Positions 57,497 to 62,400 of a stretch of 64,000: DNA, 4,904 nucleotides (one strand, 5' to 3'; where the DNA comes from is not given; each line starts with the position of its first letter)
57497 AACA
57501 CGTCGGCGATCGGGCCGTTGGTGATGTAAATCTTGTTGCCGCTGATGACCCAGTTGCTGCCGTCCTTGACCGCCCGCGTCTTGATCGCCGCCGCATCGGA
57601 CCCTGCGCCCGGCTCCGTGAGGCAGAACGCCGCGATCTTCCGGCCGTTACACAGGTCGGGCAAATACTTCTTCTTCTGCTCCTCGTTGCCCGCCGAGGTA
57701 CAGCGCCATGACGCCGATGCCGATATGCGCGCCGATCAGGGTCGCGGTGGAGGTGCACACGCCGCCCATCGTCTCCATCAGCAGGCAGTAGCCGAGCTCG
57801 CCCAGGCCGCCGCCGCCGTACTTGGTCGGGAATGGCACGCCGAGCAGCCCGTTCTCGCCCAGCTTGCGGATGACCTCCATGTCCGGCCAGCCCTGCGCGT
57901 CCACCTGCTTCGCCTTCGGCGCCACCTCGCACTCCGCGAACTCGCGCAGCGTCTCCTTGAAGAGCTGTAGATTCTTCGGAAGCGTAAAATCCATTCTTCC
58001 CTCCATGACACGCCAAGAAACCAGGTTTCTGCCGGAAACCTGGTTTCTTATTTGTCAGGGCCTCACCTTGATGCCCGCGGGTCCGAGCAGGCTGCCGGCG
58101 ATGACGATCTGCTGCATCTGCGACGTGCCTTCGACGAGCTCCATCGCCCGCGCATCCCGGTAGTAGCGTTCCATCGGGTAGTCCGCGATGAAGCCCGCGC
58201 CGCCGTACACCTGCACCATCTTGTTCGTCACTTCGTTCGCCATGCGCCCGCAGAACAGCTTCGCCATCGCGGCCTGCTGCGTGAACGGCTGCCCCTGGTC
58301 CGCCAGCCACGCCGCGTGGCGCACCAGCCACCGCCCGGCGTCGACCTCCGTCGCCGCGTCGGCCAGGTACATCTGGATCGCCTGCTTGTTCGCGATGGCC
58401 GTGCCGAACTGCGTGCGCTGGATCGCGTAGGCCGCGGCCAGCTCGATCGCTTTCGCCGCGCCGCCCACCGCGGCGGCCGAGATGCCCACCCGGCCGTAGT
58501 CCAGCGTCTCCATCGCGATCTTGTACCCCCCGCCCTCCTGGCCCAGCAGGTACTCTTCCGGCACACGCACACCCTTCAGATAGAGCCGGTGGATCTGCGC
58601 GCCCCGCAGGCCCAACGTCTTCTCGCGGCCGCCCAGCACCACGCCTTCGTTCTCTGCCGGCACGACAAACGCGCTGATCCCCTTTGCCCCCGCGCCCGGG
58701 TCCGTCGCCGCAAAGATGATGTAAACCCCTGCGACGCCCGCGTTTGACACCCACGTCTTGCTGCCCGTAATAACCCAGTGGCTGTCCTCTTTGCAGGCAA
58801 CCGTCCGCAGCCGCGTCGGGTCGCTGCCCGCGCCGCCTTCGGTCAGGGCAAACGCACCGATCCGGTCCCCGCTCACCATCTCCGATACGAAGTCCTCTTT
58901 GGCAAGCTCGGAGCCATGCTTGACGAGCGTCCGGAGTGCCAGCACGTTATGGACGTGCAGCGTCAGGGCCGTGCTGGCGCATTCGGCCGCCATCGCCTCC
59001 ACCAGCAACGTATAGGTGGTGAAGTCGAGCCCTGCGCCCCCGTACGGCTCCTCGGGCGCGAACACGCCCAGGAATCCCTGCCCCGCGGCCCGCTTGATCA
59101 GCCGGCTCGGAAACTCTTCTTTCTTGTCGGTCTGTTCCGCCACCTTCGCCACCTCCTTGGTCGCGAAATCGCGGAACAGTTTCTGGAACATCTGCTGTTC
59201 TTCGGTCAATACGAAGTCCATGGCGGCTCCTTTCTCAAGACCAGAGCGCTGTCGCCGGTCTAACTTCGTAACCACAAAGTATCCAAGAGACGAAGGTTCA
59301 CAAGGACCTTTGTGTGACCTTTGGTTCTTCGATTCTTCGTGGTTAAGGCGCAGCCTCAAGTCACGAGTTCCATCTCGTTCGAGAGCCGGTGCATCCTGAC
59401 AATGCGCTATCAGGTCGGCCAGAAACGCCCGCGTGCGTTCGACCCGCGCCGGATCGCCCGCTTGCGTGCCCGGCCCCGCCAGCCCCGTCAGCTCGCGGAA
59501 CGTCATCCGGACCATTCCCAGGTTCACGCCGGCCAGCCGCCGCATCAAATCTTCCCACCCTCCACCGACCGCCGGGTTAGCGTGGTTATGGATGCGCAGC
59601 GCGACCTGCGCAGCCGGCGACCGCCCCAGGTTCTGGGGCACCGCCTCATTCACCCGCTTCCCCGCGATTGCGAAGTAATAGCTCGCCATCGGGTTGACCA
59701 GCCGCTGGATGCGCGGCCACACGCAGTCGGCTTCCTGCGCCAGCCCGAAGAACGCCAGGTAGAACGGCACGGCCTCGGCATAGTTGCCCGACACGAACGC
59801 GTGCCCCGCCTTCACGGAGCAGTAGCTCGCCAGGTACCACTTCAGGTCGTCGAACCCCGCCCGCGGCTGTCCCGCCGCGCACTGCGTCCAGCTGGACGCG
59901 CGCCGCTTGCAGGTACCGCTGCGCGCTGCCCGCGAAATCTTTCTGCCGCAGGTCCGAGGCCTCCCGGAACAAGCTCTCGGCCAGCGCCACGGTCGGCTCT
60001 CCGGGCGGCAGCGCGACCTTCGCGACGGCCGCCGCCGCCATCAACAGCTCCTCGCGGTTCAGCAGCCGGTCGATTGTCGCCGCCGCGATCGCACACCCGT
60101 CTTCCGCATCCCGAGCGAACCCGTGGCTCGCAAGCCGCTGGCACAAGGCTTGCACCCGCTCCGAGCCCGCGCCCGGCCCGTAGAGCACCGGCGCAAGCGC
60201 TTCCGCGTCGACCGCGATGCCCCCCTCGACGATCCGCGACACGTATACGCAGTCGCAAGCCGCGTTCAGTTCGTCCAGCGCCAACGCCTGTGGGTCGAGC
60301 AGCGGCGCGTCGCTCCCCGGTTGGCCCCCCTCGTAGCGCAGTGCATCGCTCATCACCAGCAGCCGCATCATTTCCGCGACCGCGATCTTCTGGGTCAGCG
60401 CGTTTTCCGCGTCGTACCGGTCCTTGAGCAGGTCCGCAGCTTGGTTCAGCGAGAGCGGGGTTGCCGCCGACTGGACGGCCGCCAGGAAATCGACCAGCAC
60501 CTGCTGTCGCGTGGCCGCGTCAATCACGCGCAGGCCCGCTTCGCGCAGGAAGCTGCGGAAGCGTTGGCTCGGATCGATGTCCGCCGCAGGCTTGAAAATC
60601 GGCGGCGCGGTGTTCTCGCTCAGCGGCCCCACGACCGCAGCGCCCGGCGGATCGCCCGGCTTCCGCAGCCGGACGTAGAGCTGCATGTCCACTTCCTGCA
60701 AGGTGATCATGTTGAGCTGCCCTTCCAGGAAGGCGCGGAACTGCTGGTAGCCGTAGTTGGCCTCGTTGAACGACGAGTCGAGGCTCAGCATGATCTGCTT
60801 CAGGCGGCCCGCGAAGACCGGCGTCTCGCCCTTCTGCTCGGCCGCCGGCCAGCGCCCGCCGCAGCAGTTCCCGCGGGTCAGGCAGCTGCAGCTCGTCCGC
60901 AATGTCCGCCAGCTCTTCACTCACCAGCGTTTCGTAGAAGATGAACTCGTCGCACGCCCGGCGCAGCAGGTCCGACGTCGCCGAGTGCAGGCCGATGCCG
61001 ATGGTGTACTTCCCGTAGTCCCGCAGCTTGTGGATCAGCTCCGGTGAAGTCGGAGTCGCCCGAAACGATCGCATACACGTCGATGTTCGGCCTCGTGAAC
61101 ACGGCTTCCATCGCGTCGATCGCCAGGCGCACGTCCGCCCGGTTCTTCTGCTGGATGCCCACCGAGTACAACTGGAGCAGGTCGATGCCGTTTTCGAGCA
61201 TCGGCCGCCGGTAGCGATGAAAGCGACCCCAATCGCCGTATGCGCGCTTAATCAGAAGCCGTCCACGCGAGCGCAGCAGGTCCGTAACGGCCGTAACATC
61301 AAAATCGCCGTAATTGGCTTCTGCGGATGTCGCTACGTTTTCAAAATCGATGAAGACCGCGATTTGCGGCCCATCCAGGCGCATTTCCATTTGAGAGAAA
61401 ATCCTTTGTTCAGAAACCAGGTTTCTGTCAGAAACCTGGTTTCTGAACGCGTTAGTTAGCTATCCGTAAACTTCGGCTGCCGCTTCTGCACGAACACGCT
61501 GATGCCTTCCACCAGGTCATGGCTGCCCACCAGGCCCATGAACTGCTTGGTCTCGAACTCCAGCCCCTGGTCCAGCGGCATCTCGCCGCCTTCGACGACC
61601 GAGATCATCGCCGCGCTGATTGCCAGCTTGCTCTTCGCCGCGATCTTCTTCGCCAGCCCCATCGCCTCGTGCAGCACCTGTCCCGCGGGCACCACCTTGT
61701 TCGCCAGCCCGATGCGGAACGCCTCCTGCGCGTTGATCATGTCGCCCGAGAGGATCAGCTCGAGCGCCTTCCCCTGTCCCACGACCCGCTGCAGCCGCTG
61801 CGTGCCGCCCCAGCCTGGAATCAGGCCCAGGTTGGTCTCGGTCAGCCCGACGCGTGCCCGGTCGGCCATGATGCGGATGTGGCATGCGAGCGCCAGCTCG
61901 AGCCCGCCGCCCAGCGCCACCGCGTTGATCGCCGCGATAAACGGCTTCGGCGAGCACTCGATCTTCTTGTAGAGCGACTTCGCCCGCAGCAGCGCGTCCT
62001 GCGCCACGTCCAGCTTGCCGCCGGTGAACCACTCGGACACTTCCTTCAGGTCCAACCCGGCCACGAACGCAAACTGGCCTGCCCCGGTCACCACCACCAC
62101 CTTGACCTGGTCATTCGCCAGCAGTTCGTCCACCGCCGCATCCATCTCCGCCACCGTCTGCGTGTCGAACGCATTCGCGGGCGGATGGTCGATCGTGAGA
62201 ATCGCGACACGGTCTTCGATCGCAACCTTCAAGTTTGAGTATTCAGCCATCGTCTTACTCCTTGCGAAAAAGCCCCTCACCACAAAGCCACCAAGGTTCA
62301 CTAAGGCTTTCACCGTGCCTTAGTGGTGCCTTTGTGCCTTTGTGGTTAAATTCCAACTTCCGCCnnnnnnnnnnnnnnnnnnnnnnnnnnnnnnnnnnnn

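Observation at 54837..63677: Nearly every intergenic junction of a 9-kb beta-oxidation operon is occupied by a hairpin repeat element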

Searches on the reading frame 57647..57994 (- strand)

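Call 10: search_protein_families(library=pfam, proteins=[window:57647-57994:-])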
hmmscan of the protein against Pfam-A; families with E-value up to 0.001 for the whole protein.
window:57647-57994:- (115 aa): 1 family
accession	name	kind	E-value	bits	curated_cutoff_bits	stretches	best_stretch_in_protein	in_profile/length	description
PF02771.21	Acyl-CoA_dh_N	-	2.1e-24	86.5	22.9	1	9-104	4-99/113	Acyl-CoA dehydrogenase, N-terminal domain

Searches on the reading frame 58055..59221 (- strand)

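Call 10: search_protein_families(library=pfam, proteins=[window:58055-59221:-])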
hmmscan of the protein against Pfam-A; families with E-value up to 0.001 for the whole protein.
window:58055-59221:- (388 aa): 5 families
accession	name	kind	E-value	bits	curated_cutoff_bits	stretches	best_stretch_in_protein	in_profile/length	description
PF00441.29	Acyl-CoA_dh_1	-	1.1e-44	152.7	22.4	1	230-378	1-149/150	Acyl-CoA dehydrogenase, C-terminal domain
PF02771.21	Acyl-CoA_dh_N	-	1.1e-29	103.5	22.9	1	6-119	1-113/113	Acyl-CoA dehydrogenase, N-terminal domain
PF02770.24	Acyl-CoA_dh_M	-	7.4e-22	77.8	33.3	1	123-218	1-97/97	Acyl-CoA dehydrogenase, middle domain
PF08028.16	Acyl-CoA_dh_2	-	8.5e-19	68.6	22.7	1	246-362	2-128/134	Acyl-CoA dehydrogenase, C-terminal domain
PF22924.1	ACOX_C_alpha1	-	6.9e-06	26.4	27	0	314-369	104-159/169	Acyl-CoA oxidase, C-alpha1 domain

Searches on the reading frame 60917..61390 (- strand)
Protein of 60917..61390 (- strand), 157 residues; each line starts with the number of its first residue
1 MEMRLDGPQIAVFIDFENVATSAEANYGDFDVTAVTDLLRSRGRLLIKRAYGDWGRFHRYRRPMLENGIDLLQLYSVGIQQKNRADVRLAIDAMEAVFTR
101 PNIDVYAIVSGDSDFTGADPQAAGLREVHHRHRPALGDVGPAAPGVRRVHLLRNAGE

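Call 10: search_protein_families(library=pfam, proteins=[window:60917-61390:-])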
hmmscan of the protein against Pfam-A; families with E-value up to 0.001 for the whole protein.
window:60917-61390:- (157 aa): 1 family
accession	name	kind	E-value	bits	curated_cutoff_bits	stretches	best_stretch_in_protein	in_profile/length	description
PF01936.24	NYN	-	6e-21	75.9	24.2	1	10-116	2-107/145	NYN domain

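Call 68: search_protein_families(library=ncbifam, proteins=[window:60917-61390:-], max_evalue=0.01)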
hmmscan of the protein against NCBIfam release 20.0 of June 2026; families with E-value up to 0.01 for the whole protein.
window:60917-61390:- (157 aa): 1 family
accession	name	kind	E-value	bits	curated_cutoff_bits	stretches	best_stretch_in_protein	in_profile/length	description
TIGR00288.1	TIGR00288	hypoth_equivalog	1.9e-05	24.6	178.45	1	83-117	87-120/160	TIGR00288 family NYN domain-containing protein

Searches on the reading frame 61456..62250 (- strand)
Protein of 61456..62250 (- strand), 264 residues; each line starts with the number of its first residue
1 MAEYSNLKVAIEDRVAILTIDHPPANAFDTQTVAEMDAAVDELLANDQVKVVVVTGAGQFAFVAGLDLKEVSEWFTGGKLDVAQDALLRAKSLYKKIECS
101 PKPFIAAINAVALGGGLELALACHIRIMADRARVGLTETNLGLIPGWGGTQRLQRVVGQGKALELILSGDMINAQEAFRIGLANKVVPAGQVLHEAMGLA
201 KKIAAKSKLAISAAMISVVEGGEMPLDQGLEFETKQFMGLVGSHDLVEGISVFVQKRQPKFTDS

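Call 10: search_protein_families(library=pfam, proteins=[window:61456-62250:-])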
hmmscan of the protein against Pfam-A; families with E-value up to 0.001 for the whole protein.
window:61456-62250:- (264 aa): 2 families
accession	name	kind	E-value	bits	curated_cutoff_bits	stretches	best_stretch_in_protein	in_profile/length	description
PF00378.25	ECH_1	-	1.8e-58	198.3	27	1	12-263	3-250/251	Enoyl-CoA hydratase/isomerase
PF16113.10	ECH_2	-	1.3e-34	120.7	27.2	1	17-191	3-176/335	Enoyl-CoA hydratase/isomerase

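Call 12: find_encoding_contigs(protein=window:61456-62250:-, flank=10000, max_places=10)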
Protein window:61456-62250:- (264 aa): no gene with exactly this product is on record in the collection.
